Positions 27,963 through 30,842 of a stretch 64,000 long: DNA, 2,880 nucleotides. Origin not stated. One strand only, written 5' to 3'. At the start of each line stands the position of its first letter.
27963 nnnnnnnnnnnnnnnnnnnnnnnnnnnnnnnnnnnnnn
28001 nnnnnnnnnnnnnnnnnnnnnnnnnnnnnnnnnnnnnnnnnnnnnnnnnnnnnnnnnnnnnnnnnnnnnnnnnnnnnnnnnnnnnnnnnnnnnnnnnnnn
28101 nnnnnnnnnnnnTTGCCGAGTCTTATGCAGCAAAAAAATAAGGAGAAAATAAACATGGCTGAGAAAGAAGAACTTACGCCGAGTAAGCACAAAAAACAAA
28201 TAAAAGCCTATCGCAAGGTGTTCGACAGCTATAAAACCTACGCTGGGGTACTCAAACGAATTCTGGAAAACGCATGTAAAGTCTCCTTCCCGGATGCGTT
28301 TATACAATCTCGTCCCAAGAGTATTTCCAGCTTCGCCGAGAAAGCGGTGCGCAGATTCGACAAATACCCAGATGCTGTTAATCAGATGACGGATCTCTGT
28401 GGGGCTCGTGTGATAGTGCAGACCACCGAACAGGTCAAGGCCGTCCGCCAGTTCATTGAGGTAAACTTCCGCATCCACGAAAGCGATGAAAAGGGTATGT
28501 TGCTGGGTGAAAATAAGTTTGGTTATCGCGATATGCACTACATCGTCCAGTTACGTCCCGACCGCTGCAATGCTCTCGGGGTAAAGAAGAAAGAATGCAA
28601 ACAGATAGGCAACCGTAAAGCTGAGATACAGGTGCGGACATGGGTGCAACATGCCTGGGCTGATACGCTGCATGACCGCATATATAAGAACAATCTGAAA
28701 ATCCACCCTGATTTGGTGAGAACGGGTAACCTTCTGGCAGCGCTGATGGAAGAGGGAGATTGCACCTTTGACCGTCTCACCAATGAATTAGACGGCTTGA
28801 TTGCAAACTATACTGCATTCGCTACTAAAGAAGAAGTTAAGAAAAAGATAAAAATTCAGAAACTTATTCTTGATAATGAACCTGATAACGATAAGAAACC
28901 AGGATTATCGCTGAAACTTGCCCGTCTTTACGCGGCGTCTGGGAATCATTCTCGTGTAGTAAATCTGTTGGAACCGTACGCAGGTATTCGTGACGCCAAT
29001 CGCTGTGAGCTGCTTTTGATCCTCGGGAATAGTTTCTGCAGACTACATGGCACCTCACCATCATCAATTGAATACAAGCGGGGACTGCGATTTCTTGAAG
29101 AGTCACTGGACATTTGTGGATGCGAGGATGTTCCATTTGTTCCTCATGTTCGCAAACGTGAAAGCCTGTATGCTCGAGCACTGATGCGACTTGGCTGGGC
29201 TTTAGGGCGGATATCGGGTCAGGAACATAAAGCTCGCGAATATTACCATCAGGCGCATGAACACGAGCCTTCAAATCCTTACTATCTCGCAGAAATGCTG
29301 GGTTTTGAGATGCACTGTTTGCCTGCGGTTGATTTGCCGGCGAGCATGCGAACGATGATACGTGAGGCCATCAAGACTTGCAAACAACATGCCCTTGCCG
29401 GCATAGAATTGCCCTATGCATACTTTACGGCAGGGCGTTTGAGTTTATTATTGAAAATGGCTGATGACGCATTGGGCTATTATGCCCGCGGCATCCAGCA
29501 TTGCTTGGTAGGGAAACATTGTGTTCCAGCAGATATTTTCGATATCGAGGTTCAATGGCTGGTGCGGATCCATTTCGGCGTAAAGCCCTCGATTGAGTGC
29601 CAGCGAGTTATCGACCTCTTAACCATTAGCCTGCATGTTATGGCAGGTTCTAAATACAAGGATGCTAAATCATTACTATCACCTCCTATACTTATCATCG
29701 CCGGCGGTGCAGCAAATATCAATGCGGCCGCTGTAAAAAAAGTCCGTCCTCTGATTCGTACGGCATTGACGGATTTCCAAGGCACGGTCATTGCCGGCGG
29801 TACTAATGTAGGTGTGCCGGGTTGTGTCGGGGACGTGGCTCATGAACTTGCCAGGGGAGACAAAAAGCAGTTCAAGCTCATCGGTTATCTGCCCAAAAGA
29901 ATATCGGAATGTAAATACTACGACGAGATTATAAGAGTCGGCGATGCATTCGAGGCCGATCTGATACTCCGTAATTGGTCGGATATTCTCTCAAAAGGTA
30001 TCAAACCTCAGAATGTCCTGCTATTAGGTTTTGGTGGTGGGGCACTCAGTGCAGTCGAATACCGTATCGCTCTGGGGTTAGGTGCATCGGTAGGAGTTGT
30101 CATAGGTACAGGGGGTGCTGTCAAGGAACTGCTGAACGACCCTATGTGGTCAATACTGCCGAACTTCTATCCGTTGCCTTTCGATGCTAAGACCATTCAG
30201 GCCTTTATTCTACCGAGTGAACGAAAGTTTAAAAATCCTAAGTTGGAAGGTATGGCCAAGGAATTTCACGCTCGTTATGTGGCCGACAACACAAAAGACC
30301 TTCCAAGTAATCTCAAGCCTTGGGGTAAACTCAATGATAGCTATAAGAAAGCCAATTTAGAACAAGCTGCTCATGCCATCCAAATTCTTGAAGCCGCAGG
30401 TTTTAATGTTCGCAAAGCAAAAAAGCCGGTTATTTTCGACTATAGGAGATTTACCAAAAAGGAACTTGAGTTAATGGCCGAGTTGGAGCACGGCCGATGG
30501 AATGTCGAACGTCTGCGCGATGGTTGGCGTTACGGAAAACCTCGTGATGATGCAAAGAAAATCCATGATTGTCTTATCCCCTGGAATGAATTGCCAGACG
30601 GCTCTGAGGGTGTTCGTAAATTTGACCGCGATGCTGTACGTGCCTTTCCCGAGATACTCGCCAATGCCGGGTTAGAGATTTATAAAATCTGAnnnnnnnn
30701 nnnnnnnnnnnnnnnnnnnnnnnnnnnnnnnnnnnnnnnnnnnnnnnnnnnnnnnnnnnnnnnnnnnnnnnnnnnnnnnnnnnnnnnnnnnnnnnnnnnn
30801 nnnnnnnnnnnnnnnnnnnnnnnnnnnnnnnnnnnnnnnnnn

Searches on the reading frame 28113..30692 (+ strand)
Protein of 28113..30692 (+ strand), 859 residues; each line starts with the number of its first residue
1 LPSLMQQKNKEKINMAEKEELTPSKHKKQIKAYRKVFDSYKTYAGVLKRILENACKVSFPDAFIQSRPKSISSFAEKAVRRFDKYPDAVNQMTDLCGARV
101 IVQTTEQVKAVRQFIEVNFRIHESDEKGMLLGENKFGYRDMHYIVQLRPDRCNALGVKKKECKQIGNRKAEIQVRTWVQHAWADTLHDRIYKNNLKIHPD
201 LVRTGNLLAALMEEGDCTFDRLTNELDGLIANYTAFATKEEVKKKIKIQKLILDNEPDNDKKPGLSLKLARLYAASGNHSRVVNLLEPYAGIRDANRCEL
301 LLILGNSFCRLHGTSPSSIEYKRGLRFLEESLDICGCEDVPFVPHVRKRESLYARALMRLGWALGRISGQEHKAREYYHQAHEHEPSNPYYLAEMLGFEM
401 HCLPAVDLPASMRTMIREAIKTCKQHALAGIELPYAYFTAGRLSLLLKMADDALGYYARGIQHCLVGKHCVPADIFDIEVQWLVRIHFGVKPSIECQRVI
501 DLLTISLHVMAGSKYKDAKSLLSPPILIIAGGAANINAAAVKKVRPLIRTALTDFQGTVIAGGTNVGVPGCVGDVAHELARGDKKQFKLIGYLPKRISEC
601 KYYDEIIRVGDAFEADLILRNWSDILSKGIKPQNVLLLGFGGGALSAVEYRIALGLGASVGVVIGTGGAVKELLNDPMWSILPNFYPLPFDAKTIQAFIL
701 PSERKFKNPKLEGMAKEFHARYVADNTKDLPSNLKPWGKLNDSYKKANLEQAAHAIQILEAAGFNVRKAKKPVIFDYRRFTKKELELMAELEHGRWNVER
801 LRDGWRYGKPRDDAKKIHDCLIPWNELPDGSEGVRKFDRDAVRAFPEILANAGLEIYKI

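Call 21: search_protein_families(library=ncbifam, proteins=[window:28113-30692:+])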
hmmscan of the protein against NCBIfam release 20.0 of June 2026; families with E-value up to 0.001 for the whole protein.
window:28113-30692:+ (859 aa): 1 family
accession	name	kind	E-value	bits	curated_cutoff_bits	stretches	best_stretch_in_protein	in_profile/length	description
NF053588.1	GTPPhKinYjbM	equivalog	3e-11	43.4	320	1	29-200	6-166/201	GTP diphosphokinase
